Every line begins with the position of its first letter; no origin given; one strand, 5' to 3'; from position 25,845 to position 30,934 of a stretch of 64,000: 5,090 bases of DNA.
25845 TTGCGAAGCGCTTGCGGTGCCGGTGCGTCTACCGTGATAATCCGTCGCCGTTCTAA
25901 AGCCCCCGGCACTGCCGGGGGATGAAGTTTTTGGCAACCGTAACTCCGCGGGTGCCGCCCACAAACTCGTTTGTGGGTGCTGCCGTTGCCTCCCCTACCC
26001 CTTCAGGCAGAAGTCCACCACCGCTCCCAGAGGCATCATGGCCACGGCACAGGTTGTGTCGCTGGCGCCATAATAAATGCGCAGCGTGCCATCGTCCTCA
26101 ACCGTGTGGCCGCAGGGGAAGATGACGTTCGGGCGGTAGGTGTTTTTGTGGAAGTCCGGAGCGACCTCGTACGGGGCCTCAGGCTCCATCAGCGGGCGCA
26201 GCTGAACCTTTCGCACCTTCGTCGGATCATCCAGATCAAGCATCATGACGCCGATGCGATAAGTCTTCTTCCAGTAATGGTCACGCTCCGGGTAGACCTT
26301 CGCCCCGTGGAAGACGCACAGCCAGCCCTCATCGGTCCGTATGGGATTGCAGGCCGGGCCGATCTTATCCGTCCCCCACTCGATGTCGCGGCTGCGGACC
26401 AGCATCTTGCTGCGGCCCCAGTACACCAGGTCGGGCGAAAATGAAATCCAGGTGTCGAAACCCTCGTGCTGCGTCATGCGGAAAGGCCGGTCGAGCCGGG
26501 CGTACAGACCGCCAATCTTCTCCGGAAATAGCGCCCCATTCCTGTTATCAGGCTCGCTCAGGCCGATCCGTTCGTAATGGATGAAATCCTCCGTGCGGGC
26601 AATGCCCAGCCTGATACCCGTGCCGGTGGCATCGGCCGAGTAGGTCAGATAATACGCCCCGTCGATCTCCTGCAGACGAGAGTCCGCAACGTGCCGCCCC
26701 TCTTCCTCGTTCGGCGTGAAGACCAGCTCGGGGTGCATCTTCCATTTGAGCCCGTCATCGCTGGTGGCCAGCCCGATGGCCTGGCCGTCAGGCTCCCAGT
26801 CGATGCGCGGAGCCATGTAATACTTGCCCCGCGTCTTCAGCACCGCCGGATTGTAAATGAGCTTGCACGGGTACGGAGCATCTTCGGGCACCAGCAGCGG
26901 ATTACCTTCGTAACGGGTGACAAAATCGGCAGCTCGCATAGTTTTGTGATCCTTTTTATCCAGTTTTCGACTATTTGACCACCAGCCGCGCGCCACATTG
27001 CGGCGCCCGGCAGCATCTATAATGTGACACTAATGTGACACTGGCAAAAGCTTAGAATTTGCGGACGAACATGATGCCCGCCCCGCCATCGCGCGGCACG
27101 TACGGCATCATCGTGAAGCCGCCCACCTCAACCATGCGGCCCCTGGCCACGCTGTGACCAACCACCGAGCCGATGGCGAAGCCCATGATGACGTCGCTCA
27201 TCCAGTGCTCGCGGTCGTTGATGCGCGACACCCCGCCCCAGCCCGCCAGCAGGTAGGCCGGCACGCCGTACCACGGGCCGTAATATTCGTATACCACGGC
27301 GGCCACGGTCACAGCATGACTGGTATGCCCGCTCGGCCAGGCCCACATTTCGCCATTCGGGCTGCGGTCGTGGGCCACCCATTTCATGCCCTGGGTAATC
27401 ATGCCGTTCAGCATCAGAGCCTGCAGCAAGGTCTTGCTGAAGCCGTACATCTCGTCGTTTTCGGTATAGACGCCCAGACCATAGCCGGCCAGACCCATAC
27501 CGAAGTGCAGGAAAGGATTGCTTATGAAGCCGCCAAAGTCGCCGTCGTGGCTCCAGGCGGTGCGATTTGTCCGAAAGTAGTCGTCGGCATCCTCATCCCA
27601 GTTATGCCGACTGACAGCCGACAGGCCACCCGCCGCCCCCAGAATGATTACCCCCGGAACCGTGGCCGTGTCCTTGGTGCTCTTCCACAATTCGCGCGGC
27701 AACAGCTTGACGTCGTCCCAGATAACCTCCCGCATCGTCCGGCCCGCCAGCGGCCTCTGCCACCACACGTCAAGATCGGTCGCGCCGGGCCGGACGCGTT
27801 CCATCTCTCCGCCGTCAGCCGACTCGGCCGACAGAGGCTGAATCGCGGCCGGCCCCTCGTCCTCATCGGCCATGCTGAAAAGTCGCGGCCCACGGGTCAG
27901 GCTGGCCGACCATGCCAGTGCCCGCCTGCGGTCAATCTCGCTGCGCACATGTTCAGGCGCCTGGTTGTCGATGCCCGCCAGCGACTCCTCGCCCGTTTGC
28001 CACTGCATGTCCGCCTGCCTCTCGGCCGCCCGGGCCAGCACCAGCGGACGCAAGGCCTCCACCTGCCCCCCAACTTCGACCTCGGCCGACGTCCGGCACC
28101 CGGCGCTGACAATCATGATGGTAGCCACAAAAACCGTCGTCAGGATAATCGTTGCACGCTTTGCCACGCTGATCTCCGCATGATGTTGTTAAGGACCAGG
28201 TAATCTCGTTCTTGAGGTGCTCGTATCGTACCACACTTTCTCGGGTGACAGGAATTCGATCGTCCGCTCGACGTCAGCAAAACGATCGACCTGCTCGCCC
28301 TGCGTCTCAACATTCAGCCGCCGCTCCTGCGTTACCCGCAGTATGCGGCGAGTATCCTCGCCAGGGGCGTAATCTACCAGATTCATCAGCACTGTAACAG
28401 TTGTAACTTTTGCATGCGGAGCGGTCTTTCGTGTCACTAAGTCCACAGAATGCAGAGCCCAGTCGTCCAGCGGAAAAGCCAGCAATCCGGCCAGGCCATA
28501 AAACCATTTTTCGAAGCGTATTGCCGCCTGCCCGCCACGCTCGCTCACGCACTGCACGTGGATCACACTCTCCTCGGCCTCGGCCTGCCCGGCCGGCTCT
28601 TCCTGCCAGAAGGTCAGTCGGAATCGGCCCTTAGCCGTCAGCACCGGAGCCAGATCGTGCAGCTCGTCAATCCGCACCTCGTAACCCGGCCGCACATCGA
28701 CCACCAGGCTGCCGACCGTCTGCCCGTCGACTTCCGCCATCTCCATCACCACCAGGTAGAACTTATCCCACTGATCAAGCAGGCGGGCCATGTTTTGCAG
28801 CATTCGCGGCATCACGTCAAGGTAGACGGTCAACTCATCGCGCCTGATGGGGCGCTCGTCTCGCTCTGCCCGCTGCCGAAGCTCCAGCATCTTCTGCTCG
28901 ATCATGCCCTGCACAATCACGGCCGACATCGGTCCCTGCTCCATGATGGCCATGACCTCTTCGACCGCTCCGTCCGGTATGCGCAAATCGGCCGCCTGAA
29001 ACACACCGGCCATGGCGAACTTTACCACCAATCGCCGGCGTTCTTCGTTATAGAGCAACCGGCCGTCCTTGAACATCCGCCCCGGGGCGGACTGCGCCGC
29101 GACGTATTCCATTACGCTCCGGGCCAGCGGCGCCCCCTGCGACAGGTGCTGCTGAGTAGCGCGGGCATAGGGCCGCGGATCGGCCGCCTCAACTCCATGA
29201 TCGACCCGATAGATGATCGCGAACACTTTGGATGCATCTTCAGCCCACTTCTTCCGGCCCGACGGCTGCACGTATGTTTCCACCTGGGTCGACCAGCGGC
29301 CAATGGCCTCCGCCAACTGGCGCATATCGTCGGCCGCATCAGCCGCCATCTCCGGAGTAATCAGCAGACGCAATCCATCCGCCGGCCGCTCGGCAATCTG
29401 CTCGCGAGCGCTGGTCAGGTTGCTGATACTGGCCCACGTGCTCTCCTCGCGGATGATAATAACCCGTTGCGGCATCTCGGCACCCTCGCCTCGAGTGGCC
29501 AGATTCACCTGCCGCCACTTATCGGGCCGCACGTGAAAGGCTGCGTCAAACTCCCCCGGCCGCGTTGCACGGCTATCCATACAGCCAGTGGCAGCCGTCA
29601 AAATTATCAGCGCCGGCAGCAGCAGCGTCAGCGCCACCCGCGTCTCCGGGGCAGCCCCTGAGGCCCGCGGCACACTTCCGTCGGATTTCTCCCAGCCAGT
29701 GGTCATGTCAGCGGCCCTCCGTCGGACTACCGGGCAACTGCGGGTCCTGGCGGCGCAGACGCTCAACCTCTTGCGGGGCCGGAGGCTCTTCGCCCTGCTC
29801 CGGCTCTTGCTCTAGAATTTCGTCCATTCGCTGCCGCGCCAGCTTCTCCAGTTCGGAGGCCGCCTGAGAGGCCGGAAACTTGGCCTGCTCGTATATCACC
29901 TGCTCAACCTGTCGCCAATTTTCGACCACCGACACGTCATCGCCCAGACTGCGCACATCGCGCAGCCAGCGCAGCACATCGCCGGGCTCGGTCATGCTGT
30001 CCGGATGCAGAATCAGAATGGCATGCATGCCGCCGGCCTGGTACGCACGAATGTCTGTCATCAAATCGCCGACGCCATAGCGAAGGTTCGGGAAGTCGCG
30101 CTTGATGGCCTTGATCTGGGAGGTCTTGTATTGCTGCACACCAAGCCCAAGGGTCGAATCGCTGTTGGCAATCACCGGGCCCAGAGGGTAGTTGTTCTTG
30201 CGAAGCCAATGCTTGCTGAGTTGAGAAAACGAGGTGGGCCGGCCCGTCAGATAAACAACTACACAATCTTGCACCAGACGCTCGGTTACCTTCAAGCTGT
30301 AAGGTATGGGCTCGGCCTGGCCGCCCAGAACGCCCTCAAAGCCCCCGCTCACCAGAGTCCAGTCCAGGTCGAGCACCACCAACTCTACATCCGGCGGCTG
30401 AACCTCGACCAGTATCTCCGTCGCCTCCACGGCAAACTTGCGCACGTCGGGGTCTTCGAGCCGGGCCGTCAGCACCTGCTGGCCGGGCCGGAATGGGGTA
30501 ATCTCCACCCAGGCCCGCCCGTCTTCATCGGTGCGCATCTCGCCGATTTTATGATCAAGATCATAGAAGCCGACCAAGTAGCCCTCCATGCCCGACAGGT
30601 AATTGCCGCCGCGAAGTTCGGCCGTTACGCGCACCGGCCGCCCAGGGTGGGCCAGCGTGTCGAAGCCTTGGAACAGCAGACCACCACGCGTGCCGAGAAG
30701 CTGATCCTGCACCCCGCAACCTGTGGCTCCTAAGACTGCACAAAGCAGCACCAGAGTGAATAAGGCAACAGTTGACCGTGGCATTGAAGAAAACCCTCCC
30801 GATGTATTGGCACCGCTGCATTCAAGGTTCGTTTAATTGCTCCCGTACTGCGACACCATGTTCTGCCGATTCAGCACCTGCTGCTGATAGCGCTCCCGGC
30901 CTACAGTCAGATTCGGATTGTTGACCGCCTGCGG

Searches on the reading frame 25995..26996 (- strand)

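Call 21: search_protein_families(library=pfam, proteins=[window:25995-26996:-], max_evalue=0.00001)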
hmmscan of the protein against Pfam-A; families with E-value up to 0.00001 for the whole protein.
window:25995-26996:- (333 aa): 1 family
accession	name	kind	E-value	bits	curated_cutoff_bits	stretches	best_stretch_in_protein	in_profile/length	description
PF04041.19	Glyco_hydro_130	-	3.4e-46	158.1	26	1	30-330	18-318/320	beta-1,4-mannooligosaccharide phosphorylase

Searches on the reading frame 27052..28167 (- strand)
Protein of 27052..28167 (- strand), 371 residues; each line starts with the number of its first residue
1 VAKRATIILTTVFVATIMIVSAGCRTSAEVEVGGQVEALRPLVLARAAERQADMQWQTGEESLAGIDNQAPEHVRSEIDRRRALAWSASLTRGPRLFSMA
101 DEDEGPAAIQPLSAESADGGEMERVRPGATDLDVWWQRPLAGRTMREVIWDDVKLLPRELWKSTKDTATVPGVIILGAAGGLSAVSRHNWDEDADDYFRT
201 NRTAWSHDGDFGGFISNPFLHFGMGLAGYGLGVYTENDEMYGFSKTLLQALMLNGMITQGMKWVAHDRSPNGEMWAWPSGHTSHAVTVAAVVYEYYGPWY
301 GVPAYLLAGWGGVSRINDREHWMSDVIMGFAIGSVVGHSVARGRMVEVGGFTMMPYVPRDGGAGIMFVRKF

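Call 21: search_protein_families(library=pfam, proteins=[window:27052-28167:-], max_evalue=0.00001)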
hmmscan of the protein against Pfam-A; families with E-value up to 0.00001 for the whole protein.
window:27052-28167:- (371 aa): 1 family
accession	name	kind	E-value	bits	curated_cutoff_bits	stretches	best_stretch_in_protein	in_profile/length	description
PF01569.27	PAP2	-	9.8e-11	42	27.2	1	272-340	47-121/130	PAP2 superfamily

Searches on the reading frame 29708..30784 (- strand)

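Call 21: search_protein_families(library=pfam, proteins=[window:29708-30784:-], max_evalue=0.00001)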
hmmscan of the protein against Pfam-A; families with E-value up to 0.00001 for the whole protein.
window:29708-30784:- (358 aa): 1 family
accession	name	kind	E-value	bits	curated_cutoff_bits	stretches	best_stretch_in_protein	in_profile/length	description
PF24694.1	LNS2_PITM1-3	-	1.1e-07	32.4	27.7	1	152-254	15-116/124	PITM 1-3, LNS2 domain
